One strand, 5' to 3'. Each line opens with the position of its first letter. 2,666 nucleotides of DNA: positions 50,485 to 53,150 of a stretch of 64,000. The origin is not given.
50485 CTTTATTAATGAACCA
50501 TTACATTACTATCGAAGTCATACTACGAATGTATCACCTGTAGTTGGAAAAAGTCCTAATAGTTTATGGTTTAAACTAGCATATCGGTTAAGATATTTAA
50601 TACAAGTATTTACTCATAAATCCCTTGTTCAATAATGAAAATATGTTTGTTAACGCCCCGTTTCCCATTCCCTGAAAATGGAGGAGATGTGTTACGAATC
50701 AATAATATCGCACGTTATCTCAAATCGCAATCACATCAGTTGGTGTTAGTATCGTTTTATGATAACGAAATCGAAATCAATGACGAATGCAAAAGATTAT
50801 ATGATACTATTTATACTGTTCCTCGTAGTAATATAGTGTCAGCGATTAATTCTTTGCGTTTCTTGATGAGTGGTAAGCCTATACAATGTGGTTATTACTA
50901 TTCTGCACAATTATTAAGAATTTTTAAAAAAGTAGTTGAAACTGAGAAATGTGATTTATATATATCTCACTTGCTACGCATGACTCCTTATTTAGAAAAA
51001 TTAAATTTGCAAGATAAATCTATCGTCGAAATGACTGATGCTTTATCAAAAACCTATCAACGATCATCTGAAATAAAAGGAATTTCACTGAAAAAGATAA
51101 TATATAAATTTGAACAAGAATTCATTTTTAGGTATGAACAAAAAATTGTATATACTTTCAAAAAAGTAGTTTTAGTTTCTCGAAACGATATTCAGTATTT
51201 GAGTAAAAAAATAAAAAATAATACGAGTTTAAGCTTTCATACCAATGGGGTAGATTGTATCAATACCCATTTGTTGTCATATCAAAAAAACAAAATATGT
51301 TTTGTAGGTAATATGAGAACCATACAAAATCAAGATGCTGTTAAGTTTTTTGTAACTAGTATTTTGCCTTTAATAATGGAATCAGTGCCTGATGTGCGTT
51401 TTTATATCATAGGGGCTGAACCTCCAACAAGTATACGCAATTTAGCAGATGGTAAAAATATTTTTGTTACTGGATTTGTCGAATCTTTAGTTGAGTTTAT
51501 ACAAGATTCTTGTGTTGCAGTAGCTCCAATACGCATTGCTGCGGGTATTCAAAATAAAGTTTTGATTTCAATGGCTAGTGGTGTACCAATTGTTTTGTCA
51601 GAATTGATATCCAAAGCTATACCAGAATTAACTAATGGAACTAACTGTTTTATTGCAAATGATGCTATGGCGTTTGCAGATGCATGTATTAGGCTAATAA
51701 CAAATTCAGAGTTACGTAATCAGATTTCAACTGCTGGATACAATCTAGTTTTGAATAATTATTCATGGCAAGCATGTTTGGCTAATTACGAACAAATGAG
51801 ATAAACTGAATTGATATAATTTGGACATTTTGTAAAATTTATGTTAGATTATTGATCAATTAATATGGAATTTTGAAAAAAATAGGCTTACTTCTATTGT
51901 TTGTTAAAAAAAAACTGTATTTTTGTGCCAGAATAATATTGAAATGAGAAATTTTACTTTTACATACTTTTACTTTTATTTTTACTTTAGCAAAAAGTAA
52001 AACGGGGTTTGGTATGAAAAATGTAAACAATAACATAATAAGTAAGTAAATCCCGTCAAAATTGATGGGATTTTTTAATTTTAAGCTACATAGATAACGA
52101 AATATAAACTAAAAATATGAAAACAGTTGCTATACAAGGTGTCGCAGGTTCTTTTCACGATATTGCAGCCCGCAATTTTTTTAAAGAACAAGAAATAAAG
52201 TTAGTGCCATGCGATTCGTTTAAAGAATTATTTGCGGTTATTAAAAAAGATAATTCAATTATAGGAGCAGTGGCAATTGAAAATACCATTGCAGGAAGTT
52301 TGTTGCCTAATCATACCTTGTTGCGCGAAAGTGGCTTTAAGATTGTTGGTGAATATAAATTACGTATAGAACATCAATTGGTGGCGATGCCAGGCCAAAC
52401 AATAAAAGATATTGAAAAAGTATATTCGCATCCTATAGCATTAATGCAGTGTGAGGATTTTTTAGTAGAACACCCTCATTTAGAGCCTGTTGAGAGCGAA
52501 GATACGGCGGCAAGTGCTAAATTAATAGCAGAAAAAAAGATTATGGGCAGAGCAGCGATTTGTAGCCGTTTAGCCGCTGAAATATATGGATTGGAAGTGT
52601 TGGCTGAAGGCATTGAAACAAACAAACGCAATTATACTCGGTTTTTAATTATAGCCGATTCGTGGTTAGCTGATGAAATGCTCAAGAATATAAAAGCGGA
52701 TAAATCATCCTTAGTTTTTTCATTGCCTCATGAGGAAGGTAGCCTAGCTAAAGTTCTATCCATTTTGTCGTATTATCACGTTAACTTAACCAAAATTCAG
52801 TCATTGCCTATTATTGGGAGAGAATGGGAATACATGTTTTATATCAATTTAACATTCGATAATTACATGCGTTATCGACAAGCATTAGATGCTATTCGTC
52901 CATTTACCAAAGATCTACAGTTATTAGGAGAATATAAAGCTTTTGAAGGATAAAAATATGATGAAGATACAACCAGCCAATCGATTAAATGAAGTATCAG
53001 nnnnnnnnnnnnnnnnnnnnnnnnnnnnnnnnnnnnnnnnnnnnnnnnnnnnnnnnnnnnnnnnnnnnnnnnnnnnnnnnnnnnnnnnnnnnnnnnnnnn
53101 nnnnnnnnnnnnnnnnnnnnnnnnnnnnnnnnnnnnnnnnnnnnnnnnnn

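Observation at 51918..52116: Unannotated Phe/Tyr-rich leader peptide with competing antiterminator and terminator helices upstream of the pheA-aroG/CM-tyrA operon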

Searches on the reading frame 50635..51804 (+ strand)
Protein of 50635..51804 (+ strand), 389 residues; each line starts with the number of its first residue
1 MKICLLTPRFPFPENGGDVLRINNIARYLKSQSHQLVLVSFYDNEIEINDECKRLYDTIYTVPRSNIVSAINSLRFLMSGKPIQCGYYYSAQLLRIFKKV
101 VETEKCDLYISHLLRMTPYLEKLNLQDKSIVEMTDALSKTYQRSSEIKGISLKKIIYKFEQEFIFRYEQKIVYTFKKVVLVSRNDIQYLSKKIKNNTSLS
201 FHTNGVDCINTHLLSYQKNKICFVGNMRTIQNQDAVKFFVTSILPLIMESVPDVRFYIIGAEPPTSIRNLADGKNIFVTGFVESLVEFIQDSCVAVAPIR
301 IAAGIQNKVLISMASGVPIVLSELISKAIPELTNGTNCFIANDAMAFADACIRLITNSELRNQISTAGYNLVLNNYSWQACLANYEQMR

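Call 6: search_protein_families(library=pfam, proteins=[window:50635-51804:+])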
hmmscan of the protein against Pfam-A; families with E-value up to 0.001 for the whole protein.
window:50635-51804:+ (389 aa): 3 families
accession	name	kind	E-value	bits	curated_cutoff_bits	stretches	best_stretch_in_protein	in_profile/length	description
PF13692.12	Glyco_trans_1_4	-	1.6e-26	93.7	27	1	219-357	2-142/142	Glycosyl transferases group 1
PF00534.26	Glycos_transf_1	-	1.4e-09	38.2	26.4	1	217-370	14-171/172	Glycosyl transferases group 1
PF13524.12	Glyco_trans_1_2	-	6e-07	30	25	1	249-385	7-142/144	Glycosyl transferase-like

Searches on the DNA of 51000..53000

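Call 3: search_rna_families(source=window, start=51000, end=53000, threshold=evalue, max_evalue=10, show_alignments=3)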
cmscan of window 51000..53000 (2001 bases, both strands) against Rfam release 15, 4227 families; matches with E-value up to 10: 7.
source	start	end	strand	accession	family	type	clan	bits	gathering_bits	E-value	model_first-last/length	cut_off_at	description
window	52169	52238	+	RF03277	mir-5886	Gene; miRNA;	-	20.7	85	0.97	1-89/89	no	mir-5886 microRNA precursor family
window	52020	52078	+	RF01859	Phe_leader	Cis-reg; leader;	-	18.5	55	6.3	1-125/125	no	Phenylalanine leader peptide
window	52040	52147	-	RF01772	rnk_pseudo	Cis-reg; leader;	-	17.1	55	9.9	1-108/108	no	Pseudomonas rnk leader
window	52244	52303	-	RF02701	PsrR1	Gene; sRNA;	-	16.4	42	7.4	1-79/79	no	Photosynthesis regulatory RNA1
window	51630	51780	+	RF00015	U4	Gene; snRNA; splicing;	CL00007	15.2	46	1.7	1-138/138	no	U4 spliceosomal RNA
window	52631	52716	-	RF02301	TtnuCD25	Gene; snRNA; snoRNA; CD-box;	-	14.4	85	9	1-89/89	no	Tetrahymena snoRNA TtnuCD25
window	52335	52495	+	RF03046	Pseudomonadales-1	Gene; sRNA;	-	14.1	68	2.6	1-164/164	no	Pseudomonadales-1 RNA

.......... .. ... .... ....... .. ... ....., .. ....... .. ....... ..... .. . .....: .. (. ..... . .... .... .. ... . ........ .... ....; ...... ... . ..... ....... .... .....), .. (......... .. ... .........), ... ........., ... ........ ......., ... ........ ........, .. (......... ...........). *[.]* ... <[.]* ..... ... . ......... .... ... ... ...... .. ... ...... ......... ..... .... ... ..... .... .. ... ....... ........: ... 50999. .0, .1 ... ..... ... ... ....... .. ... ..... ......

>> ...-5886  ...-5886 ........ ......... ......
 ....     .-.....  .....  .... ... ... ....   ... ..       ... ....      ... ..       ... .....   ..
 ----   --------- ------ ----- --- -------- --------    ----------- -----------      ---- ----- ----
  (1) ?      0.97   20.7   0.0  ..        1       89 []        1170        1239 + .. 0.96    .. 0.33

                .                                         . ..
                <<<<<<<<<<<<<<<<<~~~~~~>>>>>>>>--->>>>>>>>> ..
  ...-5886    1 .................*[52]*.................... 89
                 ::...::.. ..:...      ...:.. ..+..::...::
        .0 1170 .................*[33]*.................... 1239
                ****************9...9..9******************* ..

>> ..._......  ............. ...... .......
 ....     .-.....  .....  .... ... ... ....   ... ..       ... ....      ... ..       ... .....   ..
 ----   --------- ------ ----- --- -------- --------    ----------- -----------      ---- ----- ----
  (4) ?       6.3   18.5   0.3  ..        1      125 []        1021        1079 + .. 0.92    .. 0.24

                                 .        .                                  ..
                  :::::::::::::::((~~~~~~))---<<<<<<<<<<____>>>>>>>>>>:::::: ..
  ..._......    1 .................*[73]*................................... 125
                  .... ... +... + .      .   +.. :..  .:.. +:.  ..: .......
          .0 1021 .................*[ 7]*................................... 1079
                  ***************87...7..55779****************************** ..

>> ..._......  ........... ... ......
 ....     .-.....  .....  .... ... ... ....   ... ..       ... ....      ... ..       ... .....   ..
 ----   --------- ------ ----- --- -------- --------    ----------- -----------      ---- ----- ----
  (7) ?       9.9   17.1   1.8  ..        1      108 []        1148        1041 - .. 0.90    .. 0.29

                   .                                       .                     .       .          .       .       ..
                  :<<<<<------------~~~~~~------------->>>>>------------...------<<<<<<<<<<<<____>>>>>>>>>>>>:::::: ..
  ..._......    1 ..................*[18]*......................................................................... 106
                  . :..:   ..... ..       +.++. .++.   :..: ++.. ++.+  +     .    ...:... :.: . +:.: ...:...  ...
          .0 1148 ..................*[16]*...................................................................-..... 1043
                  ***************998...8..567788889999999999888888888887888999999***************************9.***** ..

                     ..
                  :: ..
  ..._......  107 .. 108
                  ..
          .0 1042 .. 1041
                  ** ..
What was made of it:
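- On Rfam RF01859 Phe_leader (proteobacterial pheL): The score is 18.5 bits, E = 6.3, and only the terminator hairpin aligns (call 3).
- On T-box / riboswitch leaders and Bacteroid-trp: No such family matches in 51000..53000 at E <= 10 (call 3).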
